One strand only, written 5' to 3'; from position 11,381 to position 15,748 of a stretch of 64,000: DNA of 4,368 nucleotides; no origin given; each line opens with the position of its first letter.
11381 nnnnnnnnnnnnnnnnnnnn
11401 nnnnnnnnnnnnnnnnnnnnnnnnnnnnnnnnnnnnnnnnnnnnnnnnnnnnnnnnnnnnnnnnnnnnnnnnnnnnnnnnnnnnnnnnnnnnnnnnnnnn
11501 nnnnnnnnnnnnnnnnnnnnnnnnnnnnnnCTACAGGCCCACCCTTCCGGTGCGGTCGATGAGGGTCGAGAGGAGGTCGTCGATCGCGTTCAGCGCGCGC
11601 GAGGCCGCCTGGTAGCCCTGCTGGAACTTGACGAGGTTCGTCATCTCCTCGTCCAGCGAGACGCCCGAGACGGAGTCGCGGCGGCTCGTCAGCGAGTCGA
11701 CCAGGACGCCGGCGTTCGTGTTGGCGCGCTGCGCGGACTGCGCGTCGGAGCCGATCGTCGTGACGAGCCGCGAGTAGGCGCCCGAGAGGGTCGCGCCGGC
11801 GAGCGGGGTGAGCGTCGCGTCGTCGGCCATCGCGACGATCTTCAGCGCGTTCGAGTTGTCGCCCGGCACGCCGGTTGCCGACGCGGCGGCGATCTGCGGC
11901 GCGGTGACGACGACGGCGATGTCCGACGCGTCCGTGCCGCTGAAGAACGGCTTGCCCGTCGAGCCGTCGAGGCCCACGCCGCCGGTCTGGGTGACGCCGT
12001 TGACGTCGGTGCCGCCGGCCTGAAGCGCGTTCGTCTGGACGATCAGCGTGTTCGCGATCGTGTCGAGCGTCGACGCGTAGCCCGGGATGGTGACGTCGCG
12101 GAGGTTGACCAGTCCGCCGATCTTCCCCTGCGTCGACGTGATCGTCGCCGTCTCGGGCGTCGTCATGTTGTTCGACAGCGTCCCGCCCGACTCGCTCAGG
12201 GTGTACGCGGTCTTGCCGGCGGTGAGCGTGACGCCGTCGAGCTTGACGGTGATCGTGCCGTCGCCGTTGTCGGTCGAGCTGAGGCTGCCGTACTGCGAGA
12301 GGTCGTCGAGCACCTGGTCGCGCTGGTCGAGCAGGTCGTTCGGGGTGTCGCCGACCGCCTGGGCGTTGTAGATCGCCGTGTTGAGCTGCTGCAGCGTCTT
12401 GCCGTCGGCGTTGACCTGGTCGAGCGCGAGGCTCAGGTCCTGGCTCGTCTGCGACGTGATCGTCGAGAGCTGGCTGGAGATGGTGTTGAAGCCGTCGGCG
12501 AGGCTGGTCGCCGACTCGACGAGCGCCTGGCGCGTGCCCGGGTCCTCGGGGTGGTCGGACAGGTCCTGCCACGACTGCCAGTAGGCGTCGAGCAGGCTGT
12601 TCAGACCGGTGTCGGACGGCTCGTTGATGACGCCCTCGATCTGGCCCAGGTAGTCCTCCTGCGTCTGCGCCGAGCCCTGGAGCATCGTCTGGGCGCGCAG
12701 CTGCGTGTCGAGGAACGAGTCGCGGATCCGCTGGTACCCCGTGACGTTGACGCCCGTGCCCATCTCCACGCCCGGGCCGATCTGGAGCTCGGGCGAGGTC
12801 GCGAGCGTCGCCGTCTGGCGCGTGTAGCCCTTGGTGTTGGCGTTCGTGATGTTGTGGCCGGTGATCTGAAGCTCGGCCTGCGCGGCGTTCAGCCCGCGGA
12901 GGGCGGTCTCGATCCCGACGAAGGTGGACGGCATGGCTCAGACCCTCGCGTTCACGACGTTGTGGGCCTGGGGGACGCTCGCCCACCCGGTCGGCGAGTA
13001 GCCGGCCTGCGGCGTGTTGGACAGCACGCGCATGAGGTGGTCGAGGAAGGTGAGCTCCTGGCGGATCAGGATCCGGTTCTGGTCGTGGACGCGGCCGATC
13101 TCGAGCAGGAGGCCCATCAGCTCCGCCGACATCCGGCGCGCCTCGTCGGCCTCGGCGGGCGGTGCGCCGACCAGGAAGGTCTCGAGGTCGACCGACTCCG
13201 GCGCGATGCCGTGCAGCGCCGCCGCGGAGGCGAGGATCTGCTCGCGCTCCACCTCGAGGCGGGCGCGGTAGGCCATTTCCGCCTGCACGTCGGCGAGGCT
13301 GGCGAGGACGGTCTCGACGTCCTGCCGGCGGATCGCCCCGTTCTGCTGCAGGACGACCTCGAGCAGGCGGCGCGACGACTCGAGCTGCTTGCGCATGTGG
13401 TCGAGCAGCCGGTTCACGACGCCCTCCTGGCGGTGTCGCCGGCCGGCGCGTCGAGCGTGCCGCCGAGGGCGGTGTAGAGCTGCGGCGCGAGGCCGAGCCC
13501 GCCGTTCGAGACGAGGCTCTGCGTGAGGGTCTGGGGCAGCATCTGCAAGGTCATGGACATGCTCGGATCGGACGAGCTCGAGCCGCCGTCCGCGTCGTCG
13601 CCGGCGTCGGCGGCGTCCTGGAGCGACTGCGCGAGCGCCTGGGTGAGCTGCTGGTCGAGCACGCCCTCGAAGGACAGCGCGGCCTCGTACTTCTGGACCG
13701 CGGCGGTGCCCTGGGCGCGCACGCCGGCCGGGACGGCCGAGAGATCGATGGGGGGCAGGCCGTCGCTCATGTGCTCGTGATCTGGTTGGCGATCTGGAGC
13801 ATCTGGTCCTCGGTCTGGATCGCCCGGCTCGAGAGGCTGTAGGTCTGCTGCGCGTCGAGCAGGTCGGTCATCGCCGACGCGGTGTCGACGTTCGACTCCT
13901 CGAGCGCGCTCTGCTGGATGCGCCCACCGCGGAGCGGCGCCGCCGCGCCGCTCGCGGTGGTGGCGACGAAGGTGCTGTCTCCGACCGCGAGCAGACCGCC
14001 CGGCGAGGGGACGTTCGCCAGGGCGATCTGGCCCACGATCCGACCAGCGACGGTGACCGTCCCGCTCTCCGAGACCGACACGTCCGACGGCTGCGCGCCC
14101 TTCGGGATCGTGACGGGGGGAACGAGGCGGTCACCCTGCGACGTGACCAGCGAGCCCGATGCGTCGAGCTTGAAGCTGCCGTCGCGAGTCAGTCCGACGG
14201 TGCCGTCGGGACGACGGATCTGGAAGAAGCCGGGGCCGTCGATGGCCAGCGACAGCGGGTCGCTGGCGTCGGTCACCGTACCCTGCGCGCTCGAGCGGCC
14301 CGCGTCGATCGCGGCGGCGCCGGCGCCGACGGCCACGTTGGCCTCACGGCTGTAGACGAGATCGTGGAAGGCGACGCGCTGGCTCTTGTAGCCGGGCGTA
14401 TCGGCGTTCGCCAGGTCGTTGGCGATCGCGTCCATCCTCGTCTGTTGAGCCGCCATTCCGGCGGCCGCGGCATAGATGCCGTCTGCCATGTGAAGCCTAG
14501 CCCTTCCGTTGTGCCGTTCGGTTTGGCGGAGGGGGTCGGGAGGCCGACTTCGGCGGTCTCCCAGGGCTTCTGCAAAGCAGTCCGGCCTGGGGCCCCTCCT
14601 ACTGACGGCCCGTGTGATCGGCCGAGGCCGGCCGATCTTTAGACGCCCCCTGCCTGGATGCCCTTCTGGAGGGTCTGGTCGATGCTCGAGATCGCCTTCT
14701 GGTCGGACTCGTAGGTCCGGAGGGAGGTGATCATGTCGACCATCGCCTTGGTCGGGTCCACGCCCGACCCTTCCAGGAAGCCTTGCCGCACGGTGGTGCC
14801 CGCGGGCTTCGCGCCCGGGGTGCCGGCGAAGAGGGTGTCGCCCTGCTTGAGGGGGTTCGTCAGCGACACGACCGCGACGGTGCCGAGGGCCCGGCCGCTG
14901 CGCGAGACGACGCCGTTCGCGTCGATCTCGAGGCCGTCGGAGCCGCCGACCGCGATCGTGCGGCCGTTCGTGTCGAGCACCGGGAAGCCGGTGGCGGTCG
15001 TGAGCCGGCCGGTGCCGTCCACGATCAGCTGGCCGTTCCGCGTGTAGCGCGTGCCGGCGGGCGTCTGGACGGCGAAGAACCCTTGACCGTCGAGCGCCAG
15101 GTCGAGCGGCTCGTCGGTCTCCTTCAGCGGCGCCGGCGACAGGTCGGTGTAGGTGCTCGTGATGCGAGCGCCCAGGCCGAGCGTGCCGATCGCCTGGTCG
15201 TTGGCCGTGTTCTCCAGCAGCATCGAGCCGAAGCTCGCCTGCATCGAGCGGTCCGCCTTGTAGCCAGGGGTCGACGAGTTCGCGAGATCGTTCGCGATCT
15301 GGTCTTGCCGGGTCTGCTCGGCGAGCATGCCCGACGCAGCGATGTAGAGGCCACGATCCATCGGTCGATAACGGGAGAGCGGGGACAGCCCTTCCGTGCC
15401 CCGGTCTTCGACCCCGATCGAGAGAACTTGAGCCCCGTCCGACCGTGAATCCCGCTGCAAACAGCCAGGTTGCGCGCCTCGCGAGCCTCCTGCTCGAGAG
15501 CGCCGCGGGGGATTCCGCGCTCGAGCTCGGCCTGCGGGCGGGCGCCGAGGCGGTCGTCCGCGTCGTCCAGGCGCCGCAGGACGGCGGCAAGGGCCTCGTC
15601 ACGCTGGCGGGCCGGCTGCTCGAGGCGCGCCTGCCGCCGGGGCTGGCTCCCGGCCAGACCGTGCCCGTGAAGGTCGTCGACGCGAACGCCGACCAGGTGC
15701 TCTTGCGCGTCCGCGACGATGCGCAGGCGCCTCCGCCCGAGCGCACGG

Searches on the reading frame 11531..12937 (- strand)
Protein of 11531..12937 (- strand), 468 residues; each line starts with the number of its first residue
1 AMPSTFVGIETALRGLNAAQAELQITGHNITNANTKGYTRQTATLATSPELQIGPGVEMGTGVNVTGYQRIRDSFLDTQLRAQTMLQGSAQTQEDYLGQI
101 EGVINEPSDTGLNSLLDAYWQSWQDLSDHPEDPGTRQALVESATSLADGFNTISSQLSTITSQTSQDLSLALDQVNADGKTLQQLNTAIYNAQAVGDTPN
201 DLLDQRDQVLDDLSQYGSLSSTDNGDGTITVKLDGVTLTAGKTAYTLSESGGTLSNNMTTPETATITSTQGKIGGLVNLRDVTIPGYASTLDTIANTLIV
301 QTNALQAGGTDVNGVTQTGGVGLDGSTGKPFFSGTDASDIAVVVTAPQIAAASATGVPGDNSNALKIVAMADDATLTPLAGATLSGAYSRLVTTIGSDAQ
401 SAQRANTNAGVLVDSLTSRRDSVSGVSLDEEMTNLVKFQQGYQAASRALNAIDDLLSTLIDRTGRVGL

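Call 28: search_protein_families(library=pfam, proteins=[window:11531-12937:-], max_evalue=0.0001)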
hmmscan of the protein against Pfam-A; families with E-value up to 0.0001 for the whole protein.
window:11531-12937:- (468 aa): 3 families
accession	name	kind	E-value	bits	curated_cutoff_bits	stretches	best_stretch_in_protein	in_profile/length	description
PF22638.1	FlgK_D1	-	4.3e-52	177.4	28.6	1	97-317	1-227/233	Flagellar hook-associated protein FlgK helical domain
PF06429.18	Flg_bbr_C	-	1.9e-11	43.7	23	1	423-461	7-45/46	Flagellar basal body rod FlgEFG protein C-terminal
PF00460.25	Flg_bb_rod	-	3.5e-06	27.3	20.7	1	9-39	1-31/31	Flagella basal body rod protein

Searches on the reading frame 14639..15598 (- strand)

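Call 72: search_protein_families(library=pfam, proteins=[window:14639-15598:-], max_evalue=0.0001)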
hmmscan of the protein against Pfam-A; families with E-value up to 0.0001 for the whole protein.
window:14639-15598:- (319 aa): 3 families
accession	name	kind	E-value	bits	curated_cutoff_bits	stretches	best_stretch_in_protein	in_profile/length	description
PF06429.18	Flg_bbr_C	-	4.2e-15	55.4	23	1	271-315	1-45/46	Flagellar basal body rod FlgEFG protein C-terminal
PF22692.1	LlgE_F_G_D1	-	2.5e-12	47.2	27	1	168-232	1-63/64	Flagellar hook protein FlgE/F/G D1 domain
PF00460.25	Flg_bb_rod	-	9.4e-08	32.3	20.7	1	84-114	1-31/31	Flagella basal body rod protein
